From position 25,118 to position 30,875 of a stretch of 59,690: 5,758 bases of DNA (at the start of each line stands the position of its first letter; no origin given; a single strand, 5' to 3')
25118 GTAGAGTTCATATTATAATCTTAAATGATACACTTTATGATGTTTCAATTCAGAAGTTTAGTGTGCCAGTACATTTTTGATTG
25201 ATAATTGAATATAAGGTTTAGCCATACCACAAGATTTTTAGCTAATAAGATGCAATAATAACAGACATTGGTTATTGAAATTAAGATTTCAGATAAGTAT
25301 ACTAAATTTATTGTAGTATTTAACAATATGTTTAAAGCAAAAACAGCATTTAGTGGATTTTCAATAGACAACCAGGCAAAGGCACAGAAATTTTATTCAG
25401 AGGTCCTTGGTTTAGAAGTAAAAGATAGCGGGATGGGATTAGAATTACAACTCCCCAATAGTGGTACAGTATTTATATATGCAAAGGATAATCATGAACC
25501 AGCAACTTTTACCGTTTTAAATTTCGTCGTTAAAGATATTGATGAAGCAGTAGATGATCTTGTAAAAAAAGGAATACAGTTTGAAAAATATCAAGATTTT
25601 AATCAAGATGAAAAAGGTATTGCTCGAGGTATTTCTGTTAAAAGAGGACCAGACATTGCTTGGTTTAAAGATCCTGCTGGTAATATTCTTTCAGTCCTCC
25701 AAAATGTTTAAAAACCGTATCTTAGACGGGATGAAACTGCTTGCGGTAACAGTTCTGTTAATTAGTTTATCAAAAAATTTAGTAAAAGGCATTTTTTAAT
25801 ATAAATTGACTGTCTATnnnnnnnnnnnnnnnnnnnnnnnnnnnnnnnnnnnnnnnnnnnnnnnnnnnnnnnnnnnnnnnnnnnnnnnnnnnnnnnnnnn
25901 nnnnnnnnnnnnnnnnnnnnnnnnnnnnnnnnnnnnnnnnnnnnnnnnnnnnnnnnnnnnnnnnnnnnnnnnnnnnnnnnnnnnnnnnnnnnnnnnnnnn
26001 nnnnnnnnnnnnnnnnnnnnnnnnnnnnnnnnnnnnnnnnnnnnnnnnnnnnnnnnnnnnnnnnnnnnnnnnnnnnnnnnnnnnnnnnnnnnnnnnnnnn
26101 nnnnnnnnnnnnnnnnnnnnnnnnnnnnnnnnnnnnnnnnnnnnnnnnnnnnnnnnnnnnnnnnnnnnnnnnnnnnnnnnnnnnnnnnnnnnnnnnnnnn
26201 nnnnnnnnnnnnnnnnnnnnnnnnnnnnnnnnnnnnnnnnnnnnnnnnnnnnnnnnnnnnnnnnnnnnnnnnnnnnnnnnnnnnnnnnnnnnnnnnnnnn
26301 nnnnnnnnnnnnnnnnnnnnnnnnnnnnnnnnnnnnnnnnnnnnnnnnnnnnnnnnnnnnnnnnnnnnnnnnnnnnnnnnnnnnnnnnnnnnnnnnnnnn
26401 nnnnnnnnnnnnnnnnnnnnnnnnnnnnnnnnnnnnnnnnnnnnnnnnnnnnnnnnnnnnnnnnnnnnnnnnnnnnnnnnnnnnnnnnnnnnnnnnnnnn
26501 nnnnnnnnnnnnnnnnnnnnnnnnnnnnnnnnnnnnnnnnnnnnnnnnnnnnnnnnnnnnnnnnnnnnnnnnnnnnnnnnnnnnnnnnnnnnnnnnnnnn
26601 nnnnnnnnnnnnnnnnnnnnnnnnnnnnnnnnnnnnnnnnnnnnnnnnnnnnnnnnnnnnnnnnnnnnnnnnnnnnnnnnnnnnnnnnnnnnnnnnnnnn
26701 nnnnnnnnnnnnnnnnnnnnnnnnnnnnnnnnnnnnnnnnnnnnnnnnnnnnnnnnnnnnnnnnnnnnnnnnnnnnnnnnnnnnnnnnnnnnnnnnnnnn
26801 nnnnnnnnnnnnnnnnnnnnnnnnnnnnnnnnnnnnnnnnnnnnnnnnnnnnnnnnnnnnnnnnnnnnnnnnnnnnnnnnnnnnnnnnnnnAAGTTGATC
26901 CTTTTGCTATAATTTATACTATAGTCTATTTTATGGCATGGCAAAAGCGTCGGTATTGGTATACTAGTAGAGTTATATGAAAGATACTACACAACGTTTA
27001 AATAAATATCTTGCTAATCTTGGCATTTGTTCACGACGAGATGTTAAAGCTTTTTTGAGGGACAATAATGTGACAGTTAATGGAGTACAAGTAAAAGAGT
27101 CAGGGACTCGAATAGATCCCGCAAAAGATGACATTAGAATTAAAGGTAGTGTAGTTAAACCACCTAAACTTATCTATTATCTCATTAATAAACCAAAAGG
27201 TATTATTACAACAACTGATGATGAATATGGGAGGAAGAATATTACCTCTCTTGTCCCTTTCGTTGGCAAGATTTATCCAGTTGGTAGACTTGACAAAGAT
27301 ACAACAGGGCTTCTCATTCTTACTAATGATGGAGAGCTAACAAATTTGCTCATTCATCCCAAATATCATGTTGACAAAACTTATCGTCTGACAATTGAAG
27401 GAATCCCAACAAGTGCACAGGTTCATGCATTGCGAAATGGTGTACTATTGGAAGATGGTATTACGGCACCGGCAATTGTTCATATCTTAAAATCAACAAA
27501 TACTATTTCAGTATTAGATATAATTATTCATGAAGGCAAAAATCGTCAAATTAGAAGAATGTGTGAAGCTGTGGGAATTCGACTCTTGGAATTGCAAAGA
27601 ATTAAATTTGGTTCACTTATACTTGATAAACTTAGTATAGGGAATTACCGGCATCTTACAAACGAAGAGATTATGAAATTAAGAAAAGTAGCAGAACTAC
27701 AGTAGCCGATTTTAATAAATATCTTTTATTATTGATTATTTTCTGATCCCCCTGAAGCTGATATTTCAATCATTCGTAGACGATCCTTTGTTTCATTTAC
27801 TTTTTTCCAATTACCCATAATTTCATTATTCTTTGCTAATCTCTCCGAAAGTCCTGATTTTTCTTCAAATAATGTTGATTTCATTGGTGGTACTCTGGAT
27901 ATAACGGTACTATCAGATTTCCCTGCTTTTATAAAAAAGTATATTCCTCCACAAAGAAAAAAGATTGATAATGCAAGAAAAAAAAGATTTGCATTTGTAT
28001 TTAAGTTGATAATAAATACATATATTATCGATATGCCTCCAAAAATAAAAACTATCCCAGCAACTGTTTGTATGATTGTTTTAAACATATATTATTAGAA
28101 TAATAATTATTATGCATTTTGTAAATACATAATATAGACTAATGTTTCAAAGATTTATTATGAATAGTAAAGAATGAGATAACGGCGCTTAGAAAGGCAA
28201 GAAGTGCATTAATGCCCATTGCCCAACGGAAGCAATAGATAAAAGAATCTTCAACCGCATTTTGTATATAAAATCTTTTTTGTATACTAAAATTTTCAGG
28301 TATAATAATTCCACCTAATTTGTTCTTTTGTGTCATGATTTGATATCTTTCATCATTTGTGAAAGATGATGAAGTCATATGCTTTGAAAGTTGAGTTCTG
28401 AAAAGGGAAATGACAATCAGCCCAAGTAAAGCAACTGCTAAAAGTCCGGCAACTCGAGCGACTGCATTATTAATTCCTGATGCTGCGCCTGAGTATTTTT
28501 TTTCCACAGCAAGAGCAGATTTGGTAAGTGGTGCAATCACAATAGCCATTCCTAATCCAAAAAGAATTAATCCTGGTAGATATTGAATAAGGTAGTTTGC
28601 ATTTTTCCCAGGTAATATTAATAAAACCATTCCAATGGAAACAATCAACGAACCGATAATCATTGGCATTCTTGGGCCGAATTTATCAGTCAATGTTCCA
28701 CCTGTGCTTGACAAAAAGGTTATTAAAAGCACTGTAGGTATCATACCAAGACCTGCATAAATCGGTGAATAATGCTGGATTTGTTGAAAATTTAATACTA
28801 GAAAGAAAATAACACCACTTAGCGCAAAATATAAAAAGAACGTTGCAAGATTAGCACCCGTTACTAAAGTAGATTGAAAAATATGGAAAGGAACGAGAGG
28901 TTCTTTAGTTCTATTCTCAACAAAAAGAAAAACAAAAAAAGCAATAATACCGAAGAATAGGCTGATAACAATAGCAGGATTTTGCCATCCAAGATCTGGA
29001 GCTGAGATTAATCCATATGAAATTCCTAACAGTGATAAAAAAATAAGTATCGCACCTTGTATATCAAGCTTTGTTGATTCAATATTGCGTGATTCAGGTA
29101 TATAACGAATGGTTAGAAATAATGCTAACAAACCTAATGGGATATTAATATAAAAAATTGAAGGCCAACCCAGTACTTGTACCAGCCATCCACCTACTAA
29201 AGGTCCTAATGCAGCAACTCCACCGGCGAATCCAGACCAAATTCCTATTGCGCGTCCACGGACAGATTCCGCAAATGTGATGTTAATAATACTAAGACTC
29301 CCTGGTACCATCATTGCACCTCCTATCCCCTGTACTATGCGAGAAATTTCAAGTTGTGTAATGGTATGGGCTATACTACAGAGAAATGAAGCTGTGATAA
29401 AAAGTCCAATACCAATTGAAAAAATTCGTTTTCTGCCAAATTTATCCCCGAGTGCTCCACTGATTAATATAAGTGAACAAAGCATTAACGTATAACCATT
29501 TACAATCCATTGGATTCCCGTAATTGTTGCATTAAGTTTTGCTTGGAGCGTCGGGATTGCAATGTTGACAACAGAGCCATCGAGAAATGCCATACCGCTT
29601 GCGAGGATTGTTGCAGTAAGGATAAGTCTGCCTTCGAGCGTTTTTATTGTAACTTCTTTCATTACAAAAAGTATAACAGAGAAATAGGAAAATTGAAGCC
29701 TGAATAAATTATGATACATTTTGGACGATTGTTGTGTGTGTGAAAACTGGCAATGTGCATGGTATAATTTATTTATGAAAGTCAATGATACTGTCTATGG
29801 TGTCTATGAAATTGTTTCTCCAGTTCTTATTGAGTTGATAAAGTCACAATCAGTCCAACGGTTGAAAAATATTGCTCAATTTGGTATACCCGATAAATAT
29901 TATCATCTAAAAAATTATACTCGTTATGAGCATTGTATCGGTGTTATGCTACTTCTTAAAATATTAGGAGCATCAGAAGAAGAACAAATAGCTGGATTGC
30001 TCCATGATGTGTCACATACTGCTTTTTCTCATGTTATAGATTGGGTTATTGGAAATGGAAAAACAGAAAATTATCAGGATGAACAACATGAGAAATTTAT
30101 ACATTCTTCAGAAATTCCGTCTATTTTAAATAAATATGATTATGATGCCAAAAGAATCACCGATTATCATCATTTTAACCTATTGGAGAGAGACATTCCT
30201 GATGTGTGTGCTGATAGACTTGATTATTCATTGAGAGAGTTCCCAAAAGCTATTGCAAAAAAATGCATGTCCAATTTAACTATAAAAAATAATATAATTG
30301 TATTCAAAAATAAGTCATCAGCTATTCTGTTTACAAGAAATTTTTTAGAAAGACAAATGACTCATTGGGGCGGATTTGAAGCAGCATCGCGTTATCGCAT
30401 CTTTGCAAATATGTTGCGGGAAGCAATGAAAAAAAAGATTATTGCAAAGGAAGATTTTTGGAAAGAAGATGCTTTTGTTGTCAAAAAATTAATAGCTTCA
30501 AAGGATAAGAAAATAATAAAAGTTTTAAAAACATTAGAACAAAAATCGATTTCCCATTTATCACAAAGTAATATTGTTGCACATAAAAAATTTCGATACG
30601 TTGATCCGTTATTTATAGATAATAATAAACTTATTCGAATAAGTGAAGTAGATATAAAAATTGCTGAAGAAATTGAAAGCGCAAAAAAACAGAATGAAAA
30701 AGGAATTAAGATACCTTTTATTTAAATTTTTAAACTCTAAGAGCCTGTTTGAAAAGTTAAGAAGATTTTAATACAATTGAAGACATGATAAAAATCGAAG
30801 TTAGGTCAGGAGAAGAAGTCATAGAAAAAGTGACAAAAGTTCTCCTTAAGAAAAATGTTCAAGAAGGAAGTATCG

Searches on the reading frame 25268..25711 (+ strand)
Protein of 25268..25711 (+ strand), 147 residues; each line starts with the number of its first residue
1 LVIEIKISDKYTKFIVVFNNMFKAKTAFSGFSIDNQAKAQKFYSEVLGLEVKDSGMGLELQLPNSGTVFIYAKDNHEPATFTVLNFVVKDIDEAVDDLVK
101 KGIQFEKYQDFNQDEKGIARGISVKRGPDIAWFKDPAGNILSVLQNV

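Call 14: search_protein_families(library=pfam, proteins=[window:25268-25711:+], max_evalue=0.01)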
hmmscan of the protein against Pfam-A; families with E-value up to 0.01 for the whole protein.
window:25268-25711:+ (147 aa): 4 families
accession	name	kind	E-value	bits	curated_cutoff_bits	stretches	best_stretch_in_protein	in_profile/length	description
PF00903.31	Glyoxalase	-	1.8e-06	28.8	20.6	1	34-140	10-118/121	Glyoxalase/Bleomycin resistance protein/Dioxygenase superfamily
PF22677.2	Ble-like_N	-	0.0013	18.9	24.5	0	37-52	13-28/41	Bleomycin resistance protein-like N-terminal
PF18029.7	Glyoxalase_6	-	0.0063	17.6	23.6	0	35-140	8-102/106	Glyoxalase-like domain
PF13669.12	Glyoxalase_4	-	0.0087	16.8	27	0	53-107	45-95/109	Glyoxalase/Bleomycin resistance protein/Dioxygenase superfamily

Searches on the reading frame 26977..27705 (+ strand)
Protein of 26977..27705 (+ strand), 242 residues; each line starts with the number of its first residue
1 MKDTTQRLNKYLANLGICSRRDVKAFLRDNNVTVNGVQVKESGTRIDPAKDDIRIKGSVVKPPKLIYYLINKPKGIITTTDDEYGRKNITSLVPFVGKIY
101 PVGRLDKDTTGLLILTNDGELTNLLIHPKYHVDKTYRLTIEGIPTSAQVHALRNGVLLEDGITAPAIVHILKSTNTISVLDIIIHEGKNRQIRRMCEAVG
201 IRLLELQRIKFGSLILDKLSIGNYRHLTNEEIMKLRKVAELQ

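Call 14: search_protein_families(library=pfam, proteins=[window:26977-27705:+], max_evalue=0.01)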
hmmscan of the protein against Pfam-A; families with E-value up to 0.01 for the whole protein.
window:26977-27705:+ (242 aa): 2 families
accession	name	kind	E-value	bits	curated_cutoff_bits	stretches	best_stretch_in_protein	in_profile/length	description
PF00849.27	PseudoU_synth_2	-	1.7e-23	84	26.8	1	67-198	2-152/152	RNA pseudouridylate synthase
PF01479.30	S4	-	8.5e-08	32.3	22.8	1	6-48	1-44/48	S4 domain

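Call 85: list_cluster_members(proteins=[L009:3713-5140:+, L003:3375-5876:+, L006:3311-4591:+, L010:3967-6312:+, window:26977-27705:+, window:40242-42092:+, window:51085-53406:-, window:14489-15640:-])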
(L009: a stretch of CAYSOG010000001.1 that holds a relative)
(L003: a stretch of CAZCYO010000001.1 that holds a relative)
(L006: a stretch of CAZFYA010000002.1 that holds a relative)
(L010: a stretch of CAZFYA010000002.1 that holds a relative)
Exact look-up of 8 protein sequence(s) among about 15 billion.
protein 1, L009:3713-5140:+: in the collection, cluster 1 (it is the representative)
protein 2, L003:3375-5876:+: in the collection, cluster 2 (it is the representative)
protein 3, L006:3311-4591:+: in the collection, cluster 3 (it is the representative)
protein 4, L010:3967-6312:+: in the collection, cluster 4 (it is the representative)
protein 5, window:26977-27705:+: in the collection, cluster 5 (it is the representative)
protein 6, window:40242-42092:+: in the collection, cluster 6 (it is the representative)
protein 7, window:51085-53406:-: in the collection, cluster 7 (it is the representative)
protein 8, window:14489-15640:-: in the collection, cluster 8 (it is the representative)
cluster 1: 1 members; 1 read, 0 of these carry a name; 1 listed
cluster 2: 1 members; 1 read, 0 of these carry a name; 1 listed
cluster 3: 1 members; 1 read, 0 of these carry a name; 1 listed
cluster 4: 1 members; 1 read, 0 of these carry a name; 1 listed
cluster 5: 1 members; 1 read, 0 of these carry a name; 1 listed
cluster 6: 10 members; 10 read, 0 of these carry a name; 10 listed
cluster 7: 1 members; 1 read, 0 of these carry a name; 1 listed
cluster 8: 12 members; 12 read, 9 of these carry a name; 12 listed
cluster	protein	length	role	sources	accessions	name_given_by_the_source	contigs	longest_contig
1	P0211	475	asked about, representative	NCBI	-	-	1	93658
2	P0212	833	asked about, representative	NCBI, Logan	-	-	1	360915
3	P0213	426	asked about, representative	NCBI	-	-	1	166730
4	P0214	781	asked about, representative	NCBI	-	-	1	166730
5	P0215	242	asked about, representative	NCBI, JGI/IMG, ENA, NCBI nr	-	-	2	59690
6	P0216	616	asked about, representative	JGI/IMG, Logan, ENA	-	-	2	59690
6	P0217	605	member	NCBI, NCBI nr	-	-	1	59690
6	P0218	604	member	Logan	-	-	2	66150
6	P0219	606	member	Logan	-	-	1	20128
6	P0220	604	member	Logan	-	-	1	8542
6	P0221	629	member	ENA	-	-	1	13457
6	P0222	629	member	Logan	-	-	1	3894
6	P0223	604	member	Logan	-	-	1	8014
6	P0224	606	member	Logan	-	-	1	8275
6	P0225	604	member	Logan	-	-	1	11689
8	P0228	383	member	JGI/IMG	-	GTP-binding protein HflX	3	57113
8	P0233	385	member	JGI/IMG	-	GTPase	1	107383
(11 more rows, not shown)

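Call 86: find_encoding_contigs(protein=P0228, flank=10000, max_places=3)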
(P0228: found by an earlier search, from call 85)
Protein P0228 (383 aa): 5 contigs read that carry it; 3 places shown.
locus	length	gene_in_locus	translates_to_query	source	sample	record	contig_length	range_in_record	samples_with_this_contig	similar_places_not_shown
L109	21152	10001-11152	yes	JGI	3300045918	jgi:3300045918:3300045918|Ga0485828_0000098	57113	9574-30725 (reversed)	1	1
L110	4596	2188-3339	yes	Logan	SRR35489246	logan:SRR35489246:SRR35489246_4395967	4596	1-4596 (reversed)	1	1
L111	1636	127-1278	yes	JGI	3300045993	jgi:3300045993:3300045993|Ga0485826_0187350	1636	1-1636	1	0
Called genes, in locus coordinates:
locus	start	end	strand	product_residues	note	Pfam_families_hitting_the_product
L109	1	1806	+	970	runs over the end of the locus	PF00005:ABC_tran (faint), PF02463:SMC_N (faint), PF03193:RsgA_GTPase (faint), PF13191:AAA_16 (faint), PF13401:AAA_22 (faint), PF13481:AAA_25 (faint), PF17760:UvrA_inter, PF17755:UvrA_DNA-bind, +3 more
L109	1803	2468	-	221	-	-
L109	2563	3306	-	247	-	PF03734:YkuD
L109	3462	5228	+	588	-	PF04389:Peptidase_M28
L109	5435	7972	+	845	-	PF01234:NNMT_PNMT_TEMT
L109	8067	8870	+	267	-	PF01978:TrmB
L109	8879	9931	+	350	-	PF08240:ADH_N, PF02826:2-Hacid_dh_C (weak), PF00107:ADH_zinc_N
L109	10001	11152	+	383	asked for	PF13167:GTP-bdg_N, PF16360:GTP-bdg_M, PF03193:RsgA_GTPase (faint), PF01926:MMR_HSR1, PF02421:FeoB_N (weak)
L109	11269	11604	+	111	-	PF08681:TacA1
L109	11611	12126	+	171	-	PF00583:Acetyltransf_1 (weak), PF13508:Acetyltransf_7, PF13673:Acetyltransf_10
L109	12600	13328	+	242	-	-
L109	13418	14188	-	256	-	PF08378:NERD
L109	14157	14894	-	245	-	PF01695:IstB_IS21, PF00308:Bac_DnaA (weak)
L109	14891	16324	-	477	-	PF13384:HTH_23 (weak), PF00665:rve, PF13683:rve_3 (weak), PF22483:Mu-transpos_C_2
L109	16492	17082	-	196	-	-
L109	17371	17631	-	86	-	-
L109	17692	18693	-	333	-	PF13310:Virulence_RhuM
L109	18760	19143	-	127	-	PF13366:PDDEXK_3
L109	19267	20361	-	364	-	PF01420:Methylase_S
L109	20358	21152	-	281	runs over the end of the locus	PF04383:KilA-N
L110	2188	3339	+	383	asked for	PF13167:GTP-bdg_N, PF16360:GTP-bdg_M, PF03193:RsgA_GTPase (faint), PF01926:MMR_HSR1, PF02421:FeoB_N (weak)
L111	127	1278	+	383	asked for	PF13167:GTP-bdg_N, PF16360:GTP-bdg_M, PF03193:RsgA_GTPase (faint), PF01926:MMR_HSR1, PF02421:FeoB_N (weak)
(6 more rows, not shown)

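Call 87: find_encoding_contigs(protein=P0233, flank=10000, max_places=2)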
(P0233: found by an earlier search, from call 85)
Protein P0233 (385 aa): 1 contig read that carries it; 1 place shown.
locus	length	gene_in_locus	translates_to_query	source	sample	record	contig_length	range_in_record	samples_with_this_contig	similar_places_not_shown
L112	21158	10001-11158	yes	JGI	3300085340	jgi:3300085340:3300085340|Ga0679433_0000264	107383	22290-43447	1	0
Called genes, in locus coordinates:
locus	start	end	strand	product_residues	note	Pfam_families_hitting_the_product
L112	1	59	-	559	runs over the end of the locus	PF05157:MshEN, PF00437:T2SSE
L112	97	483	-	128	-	PF00072:Response_reg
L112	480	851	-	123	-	PF00072:Response_reg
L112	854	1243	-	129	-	PF00072:Response_reg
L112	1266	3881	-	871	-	PF03924:CHASE, PF00989:PAS, PF08448:PAS_4 (weak), PF13426:PAS_9, PF08448:PAS_4 (weak), PF13426:PAS_9, PF00512:HisKA, PF02518:HATPase_c, +1 more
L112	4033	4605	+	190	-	PF07681:DoxX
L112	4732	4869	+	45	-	-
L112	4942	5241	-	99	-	PF03073:TspO_MBR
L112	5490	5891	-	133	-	PF02469:Fasciclin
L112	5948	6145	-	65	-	PF04070:DUF378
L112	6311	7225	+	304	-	PF01370:Epimerase, PF05368:NmrA (weak), PF13460:NAD_binding_10, PF16363:GDP_Man_Dehyd (weak), PF08338:DUF1731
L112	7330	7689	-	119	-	PF08818:DUF1801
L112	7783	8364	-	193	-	PF03575:Peptidase_S51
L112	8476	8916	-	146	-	PF08327:AHSA1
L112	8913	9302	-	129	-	PF08818:DUF1801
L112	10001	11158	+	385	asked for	PF13167:GTP-bdg_N, PF16360:GTP-bdg_M, PF01926:MMR_HSR1, PF02421:FeoB_N (weak)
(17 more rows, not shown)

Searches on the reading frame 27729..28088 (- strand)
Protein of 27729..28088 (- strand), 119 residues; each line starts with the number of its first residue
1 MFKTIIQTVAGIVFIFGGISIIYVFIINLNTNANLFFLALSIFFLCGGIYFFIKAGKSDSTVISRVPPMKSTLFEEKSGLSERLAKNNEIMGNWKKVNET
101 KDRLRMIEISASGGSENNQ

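Call 14: search_protein_families(library=pfam, proteins=[window:27729-28088:-], max_evalue=0.01)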
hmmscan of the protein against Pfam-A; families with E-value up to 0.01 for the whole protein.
window:27729-28088:- (119 aa): 1 family
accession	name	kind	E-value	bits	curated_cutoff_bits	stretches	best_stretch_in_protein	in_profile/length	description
PF13567.11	DUF4131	-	0.0076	16.4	31.6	1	11-65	7-60/165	Domain of unknown function (DUF4131)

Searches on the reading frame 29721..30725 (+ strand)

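Call 14: search_protein_families(library=pfam, proteins=[window:29721-30725:+], max_evalue=0.01)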
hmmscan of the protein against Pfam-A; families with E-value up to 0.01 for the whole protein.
window:29721-30725:+ (334 aa): 2 families
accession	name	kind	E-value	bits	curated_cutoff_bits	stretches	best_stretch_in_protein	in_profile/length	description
PF01966.28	HD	-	9e-10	39.3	22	1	68-169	1-112/116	HD domain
PF13328.12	HD_4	-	0.0098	16.1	27.2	0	69-100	21-52/156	HD domain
